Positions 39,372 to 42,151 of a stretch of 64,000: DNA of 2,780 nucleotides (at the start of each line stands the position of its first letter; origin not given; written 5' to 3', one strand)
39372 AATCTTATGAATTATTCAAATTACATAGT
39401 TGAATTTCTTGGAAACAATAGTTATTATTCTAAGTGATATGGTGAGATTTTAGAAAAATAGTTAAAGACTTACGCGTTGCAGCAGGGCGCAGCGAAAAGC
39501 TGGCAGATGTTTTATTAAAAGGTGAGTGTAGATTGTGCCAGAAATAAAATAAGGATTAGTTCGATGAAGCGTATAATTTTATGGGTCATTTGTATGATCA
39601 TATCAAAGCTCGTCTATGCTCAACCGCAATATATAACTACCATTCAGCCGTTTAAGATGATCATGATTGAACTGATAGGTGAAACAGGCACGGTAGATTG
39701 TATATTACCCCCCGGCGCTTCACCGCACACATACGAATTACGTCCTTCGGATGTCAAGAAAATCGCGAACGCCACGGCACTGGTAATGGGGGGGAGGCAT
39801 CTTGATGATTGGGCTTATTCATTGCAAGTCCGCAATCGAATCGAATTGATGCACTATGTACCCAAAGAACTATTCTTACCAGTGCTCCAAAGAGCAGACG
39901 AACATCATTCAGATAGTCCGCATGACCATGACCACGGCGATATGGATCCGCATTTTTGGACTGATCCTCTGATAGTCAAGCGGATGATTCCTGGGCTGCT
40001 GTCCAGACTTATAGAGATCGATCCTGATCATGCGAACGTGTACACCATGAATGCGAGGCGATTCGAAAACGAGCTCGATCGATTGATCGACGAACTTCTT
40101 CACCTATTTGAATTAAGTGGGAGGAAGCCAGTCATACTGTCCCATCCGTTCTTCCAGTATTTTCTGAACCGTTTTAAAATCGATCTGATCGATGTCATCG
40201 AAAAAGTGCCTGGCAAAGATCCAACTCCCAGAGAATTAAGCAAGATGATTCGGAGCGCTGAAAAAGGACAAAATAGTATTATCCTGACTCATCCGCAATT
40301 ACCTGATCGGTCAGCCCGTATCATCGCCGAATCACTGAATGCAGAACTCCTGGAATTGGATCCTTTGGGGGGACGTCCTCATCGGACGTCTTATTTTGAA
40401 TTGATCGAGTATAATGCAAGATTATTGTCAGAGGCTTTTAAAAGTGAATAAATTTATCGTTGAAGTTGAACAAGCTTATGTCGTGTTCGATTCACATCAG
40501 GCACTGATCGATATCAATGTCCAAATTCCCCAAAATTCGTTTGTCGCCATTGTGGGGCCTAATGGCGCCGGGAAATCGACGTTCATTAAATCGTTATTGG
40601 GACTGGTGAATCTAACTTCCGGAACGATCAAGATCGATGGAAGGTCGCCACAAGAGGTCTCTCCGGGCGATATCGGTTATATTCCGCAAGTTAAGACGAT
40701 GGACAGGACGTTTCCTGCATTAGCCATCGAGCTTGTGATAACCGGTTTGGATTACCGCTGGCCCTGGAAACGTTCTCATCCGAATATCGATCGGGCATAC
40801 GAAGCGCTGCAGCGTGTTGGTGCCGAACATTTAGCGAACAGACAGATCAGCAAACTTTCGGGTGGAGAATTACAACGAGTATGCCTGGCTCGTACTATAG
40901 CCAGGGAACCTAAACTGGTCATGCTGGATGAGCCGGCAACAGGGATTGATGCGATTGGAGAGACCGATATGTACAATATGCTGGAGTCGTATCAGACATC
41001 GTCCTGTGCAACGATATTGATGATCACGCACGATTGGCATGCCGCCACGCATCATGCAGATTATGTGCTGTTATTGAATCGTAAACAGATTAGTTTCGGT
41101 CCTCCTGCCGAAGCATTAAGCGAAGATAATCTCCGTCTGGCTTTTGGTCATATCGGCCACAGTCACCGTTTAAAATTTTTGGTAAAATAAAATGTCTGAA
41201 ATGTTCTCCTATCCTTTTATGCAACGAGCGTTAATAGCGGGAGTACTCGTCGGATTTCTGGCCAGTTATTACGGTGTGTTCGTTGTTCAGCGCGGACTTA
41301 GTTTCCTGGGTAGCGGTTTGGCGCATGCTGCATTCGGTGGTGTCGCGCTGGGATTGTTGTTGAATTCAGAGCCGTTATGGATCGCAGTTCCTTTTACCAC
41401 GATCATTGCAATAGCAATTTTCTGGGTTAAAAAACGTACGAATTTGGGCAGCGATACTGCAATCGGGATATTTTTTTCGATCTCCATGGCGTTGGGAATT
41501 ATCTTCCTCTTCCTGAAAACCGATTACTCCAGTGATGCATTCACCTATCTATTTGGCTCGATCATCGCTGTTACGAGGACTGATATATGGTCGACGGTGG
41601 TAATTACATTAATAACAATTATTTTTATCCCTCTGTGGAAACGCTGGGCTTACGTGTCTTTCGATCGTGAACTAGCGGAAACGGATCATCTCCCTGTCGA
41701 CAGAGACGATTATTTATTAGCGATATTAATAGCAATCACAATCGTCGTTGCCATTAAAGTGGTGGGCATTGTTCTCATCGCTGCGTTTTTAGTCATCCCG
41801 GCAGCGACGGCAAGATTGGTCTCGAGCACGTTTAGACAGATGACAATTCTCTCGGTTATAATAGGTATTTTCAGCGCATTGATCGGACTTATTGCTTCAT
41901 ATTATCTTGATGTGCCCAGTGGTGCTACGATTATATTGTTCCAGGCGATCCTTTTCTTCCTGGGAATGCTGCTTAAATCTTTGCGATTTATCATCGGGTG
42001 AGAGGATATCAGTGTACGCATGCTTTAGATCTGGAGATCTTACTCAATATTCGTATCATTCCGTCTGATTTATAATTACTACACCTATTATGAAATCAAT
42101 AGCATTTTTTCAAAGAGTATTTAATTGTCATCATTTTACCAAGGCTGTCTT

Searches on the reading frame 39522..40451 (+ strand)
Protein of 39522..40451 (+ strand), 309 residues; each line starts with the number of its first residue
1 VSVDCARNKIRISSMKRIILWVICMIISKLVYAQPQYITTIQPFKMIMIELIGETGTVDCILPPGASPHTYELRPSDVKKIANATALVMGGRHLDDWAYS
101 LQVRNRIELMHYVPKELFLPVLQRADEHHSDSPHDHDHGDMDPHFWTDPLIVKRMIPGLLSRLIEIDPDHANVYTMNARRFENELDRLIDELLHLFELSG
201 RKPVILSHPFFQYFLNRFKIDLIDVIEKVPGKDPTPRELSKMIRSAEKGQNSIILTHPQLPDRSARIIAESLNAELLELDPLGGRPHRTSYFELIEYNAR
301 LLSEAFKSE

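Call 18: search_protein_families(library=pfam, proteins=[window:39522-40451:+], max_evalue=0.001)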
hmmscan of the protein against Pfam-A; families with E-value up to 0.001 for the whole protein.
window:39522-40451:+ (309 aa): 1 family
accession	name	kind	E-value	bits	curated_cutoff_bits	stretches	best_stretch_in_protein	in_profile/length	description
PF01297.22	ZnuA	-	1.6e-53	182.3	29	1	39-305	3-263/263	Zinc-uptake complex component A periplasmic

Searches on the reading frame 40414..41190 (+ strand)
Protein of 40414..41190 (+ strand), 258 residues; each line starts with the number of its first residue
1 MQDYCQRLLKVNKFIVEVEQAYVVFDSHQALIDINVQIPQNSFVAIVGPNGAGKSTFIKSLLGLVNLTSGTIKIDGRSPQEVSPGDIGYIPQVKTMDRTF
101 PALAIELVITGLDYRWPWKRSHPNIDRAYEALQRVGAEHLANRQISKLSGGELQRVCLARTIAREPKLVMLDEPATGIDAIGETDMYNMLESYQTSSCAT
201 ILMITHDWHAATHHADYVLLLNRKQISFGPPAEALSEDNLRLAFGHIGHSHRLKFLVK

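Call 18: search_protein_families(library=pfam, proteins=[window:40414-41190:+], max_evalue=0.001)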
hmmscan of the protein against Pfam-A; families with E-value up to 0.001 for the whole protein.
window:40414-41190:+ (258 aa): 7 families
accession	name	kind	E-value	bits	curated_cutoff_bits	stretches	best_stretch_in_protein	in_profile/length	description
PF00005.33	ABC_tran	-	1.9e-30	106.7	25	1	33-175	3-136/137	ABC transporter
PF13304.12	AAA_21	-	5e-07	30.5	27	1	43-67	1-42/304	AAA domain, putative AbiEii toxin, Type IV TA system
PF02463.25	SMC_N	-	1.1e-06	28.6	40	1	40-209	23-200/220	RecF/RecN/SMC N terminal domain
PF00350.29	Dynamin_N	-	3.5e-05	24.3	27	1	44-212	1-143/168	Dynamin family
PF13476.12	AAA_23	-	0.00061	20.9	27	1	36-61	17-39/201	AAA domain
PF13401.12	AAA_22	-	0.00073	20.3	27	0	41-83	5-46/130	AAA domain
PF03193.22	RsgA_GTPase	-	0.0008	19.7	30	0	25-73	91-138/174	RsgA GTPase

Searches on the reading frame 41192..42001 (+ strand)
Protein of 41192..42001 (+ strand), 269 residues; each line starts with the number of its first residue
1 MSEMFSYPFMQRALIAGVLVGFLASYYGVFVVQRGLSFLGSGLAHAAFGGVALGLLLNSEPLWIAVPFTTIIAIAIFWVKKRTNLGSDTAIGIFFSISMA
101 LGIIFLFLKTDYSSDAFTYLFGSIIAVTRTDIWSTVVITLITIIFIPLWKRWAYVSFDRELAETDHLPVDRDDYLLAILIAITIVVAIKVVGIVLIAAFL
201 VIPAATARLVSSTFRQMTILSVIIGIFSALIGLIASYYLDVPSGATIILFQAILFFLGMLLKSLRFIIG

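Call 18: search_protein_families(library=pfam, proteins=[window:41192-42001:+], max_evalue=0.001)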
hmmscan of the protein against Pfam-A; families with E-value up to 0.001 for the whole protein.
window:41192-42001:+ (269 aa): 1 family
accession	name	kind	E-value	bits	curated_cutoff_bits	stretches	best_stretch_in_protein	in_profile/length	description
PF00950.22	ABC-3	-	1.4e-75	254.6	20.1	1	6-261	1-257/258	ABC 3 transport family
